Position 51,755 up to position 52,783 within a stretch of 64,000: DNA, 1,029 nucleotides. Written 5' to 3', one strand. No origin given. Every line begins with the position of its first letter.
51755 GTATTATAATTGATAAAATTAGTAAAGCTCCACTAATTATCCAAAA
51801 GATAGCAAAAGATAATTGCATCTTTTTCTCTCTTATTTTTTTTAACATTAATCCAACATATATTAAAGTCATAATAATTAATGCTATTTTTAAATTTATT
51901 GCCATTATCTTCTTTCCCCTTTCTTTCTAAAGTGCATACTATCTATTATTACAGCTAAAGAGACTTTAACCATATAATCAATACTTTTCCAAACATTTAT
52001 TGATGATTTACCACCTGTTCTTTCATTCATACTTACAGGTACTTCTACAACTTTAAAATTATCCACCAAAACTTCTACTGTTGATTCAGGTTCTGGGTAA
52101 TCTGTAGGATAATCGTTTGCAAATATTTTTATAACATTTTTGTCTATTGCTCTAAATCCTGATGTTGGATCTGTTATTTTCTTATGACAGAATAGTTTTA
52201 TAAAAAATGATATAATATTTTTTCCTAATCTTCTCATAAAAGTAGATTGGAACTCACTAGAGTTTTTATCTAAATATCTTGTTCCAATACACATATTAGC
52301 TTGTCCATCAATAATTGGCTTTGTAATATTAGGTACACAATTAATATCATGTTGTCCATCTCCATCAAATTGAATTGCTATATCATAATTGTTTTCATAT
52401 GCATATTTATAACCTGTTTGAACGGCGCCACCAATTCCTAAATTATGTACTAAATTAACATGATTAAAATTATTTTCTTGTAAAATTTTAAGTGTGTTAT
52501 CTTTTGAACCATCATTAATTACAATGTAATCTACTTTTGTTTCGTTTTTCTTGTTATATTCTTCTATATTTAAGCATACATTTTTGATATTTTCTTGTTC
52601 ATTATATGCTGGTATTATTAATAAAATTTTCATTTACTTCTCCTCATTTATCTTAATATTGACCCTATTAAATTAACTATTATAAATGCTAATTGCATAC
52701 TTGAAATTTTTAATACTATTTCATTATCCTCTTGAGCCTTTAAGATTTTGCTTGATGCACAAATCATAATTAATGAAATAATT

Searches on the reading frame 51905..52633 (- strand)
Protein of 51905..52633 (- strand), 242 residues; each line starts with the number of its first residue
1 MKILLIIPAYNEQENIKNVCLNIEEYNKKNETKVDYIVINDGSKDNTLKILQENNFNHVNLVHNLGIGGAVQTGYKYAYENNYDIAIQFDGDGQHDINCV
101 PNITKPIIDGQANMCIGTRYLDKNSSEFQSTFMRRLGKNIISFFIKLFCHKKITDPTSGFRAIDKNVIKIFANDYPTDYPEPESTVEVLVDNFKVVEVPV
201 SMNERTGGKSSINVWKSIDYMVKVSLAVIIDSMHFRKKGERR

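Call 68: find_encoding_contigs(protein=window:51905-52633:-, flank=10000, max_places=10)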
Protein window:51905-52633:- (242 aa): 21 contigs read that carry it; 10 places shown.
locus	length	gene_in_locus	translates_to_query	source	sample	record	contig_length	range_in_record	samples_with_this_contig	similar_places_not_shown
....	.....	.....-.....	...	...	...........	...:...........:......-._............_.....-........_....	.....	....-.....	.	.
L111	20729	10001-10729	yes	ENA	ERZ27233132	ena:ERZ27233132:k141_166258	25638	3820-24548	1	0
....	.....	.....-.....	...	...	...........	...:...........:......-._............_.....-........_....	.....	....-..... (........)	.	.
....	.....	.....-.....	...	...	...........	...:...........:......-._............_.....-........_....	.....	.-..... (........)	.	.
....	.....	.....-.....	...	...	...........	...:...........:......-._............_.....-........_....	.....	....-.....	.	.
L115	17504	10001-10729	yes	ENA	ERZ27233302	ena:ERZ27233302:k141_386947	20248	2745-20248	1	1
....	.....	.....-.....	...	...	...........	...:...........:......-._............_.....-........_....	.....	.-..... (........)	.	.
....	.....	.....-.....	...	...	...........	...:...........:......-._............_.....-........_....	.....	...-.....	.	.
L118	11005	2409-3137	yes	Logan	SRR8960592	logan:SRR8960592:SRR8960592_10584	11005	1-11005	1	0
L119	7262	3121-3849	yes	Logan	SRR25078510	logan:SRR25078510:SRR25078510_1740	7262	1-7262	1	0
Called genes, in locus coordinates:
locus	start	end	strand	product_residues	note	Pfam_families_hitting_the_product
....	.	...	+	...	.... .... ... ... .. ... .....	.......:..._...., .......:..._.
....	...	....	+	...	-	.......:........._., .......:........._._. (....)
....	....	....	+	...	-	-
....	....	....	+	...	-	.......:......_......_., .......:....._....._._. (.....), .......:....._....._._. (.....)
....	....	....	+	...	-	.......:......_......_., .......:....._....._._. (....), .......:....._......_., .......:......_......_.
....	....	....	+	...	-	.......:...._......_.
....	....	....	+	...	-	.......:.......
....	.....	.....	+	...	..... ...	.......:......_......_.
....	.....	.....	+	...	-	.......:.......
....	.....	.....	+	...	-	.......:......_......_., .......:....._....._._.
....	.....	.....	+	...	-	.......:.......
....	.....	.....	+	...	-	-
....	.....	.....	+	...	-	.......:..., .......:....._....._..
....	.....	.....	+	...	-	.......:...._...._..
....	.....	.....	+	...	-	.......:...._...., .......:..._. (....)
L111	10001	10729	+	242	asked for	PF00535:Glycos_transf_2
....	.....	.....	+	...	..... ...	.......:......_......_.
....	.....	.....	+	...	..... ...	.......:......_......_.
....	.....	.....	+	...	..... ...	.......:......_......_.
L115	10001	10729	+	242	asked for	PF00535:Glycos_transf_2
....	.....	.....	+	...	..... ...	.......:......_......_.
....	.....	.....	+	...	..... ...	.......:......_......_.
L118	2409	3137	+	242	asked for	PF00535:Glycos_transf_2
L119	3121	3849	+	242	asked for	PF00535:Glycos_transf_2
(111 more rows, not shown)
